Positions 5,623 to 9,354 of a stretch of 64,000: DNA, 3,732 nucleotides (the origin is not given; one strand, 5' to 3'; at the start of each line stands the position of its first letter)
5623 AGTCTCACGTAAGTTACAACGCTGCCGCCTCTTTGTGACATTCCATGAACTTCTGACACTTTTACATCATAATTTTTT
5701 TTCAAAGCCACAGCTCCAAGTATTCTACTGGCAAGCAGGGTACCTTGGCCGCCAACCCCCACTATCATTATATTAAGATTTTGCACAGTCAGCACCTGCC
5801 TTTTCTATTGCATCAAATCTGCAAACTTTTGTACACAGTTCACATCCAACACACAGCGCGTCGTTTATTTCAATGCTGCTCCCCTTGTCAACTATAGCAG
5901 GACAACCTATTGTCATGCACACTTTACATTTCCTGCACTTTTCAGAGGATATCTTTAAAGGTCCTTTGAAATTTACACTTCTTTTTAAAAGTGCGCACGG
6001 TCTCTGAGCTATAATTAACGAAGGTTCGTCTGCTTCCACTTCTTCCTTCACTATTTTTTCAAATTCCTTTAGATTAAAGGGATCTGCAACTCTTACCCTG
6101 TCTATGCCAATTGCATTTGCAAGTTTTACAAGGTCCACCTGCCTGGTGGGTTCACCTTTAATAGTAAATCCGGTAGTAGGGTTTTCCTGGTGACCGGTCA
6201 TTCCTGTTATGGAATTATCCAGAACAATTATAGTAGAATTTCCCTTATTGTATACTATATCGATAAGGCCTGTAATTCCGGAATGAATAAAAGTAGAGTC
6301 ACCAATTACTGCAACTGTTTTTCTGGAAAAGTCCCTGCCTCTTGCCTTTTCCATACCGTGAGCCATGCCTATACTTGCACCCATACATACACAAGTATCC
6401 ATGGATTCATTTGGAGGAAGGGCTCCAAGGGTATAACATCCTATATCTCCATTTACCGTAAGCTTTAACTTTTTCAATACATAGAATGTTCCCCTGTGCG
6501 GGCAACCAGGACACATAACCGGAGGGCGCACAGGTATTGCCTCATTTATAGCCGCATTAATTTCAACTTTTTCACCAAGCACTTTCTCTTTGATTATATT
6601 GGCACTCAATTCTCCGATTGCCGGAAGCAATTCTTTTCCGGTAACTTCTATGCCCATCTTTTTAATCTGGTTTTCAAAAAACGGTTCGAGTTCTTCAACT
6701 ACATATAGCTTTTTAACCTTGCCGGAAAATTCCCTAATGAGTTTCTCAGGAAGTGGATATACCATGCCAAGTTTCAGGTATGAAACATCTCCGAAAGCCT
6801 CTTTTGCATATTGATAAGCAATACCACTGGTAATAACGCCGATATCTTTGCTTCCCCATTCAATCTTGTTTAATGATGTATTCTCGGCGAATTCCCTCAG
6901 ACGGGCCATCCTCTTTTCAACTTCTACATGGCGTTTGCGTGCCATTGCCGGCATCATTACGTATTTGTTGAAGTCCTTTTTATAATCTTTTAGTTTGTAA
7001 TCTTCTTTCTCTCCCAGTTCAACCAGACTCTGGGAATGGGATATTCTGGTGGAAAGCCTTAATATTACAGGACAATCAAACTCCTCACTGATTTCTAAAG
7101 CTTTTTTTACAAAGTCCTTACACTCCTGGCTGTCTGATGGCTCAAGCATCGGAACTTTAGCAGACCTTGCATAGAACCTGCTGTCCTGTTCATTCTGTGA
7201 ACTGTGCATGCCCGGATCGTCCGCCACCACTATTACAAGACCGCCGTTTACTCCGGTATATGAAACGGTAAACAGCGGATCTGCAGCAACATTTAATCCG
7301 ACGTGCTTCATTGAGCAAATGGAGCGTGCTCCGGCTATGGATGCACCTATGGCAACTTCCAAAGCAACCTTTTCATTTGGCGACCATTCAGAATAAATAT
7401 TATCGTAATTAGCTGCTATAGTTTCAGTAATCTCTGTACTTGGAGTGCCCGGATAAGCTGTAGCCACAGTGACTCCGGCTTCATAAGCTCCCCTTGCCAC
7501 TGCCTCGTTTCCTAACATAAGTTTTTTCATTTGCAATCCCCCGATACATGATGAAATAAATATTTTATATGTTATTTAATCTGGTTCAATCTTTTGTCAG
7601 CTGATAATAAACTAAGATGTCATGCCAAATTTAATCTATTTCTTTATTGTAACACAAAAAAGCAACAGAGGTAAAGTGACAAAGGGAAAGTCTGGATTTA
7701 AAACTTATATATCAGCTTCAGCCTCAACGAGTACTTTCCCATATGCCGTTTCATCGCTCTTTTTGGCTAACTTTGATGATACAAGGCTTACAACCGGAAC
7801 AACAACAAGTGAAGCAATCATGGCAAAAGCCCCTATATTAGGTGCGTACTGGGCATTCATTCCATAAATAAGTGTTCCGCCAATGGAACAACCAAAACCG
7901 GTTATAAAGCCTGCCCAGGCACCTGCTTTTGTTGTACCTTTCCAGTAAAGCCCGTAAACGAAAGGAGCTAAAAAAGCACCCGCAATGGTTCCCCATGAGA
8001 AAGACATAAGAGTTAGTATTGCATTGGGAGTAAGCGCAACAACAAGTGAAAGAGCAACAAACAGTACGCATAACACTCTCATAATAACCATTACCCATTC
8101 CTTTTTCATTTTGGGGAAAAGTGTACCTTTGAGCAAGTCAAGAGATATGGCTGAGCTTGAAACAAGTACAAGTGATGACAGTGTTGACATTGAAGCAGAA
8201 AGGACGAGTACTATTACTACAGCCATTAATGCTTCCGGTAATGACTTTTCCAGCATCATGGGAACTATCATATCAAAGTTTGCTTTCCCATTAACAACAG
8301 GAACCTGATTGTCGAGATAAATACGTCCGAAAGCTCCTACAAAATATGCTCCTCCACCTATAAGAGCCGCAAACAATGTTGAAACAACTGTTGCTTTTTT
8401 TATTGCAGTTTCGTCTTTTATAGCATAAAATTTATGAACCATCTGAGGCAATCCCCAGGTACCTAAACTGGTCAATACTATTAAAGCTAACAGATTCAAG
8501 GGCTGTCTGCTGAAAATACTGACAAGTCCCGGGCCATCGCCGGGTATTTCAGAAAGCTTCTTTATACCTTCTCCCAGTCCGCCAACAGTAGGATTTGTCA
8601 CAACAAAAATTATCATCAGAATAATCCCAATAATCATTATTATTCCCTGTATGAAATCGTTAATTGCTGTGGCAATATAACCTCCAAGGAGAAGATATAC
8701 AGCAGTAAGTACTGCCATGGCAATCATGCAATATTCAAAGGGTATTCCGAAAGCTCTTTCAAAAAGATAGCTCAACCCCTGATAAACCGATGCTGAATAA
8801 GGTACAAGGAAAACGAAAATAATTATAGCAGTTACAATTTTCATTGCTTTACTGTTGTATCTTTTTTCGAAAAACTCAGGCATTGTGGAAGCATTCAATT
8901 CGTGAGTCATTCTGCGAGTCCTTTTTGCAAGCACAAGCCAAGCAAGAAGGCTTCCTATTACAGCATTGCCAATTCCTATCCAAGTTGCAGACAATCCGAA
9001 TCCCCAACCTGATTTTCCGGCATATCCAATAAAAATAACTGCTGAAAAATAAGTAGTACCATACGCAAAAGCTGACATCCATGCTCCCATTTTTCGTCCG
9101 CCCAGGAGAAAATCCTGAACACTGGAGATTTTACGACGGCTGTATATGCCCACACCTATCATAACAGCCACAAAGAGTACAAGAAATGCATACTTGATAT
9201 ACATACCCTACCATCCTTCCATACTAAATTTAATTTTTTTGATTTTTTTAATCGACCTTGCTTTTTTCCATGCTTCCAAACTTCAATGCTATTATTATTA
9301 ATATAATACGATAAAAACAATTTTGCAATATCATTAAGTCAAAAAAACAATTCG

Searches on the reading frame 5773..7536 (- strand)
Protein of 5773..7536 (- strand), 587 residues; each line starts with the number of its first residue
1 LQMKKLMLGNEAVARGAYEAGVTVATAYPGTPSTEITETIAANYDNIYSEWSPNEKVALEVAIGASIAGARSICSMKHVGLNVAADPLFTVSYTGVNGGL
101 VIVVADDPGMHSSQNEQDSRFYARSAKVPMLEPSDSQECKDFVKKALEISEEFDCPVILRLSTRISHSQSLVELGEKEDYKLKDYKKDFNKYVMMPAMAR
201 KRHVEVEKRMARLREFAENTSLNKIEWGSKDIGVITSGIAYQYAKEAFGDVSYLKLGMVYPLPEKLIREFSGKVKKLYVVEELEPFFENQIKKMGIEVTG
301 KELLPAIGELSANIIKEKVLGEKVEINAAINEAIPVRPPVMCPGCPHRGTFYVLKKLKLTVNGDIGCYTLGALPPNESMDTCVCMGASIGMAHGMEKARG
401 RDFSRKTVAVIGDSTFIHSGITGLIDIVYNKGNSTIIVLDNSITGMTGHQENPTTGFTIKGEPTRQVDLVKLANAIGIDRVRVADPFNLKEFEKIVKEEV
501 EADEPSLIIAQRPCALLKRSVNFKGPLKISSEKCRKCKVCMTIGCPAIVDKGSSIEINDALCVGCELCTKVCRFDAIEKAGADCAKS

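Call 47: search_protein_families(library=pfam, proteins=[window:5773-7536:-], max_evalue=0.00001)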
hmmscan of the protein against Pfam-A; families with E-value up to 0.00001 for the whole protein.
window:5773-7536:- (587 aa): 3 families
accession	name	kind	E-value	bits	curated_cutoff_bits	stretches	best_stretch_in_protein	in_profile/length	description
PF02775.26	TPP_enzyme_C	-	4e-28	98.6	21.9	1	364-509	1-150/151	Thiamine pyrophosphate enzyme, C-terminal TPP binding domain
PF01855.24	POR_N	-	4.4e-18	66.3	27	1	16-192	2-184/231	Pyruvate flavodoxin/ferredoxin oxidoreductase, thiamine diP-bdg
PF00037.32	Fer4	-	4.4e-06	26.7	21.1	0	555-578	1-24/24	4Fe-4S binding domain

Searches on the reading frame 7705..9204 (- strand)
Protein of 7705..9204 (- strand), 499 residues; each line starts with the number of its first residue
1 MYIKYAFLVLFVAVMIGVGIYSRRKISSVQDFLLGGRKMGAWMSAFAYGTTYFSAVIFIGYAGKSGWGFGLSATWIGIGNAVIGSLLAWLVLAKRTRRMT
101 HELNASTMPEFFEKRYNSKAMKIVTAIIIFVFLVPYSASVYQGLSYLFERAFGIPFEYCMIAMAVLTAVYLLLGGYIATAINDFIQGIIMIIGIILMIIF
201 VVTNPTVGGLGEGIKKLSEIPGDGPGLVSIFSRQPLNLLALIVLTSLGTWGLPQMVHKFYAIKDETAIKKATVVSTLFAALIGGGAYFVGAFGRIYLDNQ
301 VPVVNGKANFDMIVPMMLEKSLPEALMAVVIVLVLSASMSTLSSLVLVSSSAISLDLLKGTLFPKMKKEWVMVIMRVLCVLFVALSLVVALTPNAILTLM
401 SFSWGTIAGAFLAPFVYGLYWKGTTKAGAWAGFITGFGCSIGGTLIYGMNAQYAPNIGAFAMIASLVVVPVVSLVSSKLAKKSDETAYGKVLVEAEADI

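Call 47: search_protein_families(library=pfam, proteins=[window:7705-9204:-], max_evalue=0.00001)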
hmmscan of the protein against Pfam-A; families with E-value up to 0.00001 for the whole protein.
window:7705-9204:- (499 aa): 1 family
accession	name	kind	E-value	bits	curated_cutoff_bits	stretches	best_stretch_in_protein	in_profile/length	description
PF00474.23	SSF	-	2.6e-60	204.8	22.8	1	32-436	1-406/406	Sodium:solute symporter family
